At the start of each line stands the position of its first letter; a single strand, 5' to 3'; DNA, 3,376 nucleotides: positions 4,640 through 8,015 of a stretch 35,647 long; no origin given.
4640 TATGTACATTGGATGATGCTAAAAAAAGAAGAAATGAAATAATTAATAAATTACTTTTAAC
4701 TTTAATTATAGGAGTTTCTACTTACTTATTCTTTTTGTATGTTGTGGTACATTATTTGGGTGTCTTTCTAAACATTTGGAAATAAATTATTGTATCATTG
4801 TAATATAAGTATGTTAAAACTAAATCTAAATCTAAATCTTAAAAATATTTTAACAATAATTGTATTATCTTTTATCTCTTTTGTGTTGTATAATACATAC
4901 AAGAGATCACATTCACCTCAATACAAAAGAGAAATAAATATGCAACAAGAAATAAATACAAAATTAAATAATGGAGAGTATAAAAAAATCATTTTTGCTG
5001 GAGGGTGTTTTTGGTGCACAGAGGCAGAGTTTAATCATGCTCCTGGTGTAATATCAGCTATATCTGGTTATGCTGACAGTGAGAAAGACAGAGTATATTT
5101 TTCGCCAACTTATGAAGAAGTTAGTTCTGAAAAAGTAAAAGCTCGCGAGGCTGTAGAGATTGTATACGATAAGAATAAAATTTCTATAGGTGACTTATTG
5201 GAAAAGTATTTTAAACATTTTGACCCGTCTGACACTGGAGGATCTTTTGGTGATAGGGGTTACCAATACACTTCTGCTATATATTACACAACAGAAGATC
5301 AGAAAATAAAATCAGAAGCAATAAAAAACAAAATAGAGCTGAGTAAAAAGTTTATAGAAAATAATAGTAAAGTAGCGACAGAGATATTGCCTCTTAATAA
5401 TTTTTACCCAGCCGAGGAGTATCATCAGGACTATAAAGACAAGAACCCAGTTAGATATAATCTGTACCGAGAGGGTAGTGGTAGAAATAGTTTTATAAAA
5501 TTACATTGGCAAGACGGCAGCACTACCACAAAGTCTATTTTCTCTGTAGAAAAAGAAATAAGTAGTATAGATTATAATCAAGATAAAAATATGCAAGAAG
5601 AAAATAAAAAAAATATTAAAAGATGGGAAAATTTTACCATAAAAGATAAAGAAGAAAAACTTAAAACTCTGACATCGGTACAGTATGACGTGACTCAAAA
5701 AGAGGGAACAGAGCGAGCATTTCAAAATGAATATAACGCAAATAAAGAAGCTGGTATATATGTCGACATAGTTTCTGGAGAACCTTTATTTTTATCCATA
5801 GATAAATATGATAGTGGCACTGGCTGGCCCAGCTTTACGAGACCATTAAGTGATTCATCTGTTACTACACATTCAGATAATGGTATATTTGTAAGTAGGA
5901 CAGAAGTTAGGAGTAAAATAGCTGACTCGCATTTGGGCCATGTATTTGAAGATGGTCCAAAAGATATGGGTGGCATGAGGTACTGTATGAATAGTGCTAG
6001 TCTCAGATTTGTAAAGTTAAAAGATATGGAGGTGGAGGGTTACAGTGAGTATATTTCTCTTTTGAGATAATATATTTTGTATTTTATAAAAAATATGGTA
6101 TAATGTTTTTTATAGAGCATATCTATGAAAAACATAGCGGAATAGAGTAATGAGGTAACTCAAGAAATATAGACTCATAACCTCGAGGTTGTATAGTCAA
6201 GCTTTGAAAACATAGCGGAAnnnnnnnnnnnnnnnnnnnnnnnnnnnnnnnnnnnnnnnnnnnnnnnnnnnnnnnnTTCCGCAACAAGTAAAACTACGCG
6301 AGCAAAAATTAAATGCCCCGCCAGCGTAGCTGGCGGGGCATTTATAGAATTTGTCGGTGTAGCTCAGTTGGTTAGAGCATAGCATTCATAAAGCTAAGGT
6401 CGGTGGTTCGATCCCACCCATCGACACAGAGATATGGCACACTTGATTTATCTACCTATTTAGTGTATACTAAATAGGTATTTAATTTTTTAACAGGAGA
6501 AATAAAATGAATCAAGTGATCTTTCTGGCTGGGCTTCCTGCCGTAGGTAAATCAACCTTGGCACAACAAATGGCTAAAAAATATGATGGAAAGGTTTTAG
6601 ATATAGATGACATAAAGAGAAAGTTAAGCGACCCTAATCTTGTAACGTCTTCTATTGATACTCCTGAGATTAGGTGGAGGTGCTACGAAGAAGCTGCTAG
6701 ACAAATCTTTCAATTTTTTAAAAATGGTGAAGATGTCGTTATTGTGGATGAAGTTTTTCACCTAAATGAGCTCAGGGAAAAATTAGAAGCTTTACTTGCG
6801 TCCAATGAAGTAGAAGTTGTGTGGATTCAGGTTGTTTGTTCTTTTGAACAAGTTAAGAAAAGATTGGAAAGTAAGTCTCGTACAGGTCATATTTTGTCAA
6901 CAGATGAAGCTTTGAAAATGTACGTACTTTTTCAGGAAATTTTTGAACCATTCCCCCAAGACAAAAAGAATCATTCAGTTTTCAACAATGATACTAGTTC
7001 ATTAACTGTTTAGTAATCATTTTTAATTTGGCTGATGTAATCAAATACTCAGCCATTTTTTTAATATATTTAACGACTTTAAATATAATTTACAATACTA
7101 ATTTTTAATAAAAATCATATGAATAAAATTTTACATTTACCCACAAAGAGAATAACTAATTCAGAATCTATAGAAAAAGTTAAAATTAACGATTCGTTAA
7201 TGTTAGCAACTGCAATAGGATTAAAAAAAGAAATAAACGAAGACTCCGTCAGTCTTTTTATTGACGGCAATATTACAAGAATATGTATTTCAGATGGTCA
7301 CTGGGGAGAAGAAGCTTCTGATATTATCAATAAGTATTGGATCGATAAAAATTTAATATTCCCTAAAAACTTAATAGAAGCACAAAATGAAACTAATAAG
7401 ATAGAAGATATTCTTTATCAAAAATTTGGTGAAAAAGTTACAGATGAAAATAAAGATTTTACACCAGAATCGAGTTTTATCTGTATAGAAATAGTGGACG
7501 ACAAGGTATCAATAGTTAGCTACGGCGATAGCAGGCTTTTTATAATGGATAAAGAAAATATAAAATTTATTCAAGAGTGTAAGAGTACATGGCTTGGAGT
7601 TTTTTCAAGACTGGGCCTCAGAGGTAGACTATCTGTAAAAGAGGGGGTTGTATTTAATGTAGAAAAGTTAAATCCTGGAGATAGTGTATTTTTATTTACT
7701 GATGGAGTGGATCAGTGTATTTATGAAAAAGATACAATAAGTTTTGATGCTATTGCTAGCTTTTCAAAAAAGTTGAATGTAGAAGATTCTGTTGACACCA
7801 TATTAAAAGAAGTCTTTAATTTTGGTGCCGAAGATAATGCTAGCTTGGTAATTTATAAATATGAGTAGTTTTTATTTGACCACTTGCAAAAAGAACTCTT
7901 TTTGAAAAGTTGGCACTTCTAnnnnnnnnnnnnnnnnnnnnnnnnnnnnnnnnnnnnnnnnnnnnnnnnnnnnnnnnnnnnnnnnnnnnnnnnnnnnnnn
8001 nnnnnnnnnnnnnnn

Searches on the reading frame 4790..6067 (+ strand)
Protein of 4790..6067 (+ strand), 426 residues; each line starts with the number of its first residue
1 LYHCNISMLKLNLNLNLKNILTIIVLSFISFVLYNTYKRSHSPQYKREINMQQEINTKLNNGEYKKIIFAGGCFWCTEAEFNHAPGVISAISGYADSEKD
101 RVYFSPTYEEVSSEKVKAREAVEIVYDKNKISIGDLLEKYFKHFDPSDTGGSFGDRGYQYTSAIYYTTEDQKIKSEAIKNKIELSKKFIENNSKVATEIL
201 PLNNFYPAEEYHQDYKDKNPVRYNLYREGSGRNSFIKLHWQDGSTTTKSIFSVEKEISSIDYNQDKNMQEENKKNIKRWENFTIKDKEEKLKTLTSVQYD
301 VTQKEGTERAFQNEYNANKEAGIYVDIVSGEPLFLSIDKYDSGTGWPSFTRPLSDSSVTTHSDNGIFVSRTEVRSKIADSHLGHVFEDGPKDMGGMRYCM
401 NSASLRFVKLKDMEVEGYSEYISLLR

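Call 13: search_protein_families(library=pfam, proteins=[window:4790-6067:+], max_evalue=0.001)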
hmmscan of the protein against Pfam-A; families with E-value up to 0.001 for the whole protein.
window:4790-6067:+ (426 aa): 2 families
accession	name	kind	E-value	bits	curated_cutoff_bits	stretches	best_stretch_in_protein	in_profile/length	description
PF01625.27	PMSR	-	7.3e-48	163.1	23.7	1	66-224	1-152/153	Peptide methionine sulfoxide reductase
PF01641.26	SelR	-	1.7e-45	154.1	24.9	1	294-408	1-115/116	SelR domain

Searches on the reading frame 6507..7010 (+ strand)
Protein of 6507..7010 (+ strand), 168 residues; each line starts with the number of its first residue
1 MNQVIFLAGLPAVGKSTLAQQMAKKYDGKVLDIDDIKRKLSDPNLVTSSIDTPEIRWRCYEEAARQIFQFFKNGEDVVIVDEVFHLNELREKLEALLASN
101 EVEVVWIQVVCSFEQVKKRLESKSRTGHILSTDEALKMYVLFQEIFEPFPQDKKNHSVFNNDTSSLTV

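Call 13: search_protein_families(library=pfam, proteins=[window:6507-7010:+], max_evalue=0.001)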
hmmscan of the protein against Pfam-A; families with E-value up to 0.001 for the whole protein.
window:6507-7010:+ (168 aa): 14 families
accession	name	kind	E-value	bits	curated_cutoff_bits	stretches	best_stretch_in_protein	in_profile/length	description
PF13671.12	AAA_33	-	4.6e-13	50.1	27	1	4-127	1-122/143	AAA domain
PF13173.12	AAA_14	-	3.6e-08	33.9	27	1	2-104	2-93/129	AAA domain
PF13238.12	AAA_18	-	1.6e-07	32.3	29.4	1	5-124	1-112/128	AAA domain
PF08433.16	KTI12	-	2.6e-07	30.9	22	1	5-126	4-122/271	Chromatin associated protein KTI12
PF01591.24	6PF2K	-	1.3e-06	28.4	27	1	4-116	15-138/223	6-phosphofructo-2-kinase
PF07931.18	CPT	-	4.3e-06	27.1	22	1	3-120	2-125/172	Chloramphenicol phosphotransferase-like protein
PF01583.26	APS_kinase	-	1.6e-05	25.4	21.1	1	3-129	3-131/152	Adenylylsulphate kinase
PF13207.12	AAA_17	-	4.5e-05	24.2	27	1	9-126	2-126/136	AAA domain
PF20720.3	nSTAND3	-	8e-05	22.8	27.2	1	2-50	17-46/155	Novel STAND NTPase 3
PF00004.35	AAA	-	0.00013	22.9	21.2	1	6-90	2-73/131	ATPase family associated with various cellular activities (AAA)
PF03266.21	NTPase_1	-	0.00032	21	23.9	0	5-27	2-24/168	NTPase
PF01202.28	SKI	-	0.00038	21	22.1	0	12-132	2-112/159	Shikimate kinase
PF07728.20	AAA_5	-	0.00047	20.6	22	1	5-115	2-108/139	AAA domain (dynein-related subfamily)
PF00931.28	NB-ARC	-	0.00056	19.7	23.5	0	3-28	19-51/248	NB-ARC domain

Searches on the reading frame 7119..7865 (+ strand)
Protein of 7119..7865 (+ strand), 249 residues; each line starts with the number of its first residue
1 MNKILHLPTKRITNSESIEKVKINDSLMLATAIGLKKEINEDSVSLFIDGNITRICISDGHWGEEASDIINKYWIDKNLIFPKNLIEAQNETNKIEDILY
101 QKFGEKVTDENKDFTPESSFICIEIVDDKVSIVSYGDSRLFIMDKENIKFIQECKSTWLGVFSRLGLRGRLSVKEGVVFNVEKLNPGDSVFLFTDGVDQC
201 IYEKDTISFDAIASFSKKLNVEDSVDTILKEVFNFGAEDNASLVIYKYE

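Call 13: search_protein_families(library=pfam, proteins=[window:7119-7865:+], max_evalue=0.001)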
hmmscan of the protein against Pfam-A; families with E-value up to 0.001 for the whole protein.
window:7119-7865:+ (249 aa): 1 family
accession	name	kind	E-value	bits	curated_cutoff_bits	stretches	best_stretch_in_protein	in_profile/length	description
PF07228.17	SpoIIE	-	1.5e-06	28.7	25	1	119-246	64-189/192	Stage II sporulation protein E (SpoIIE)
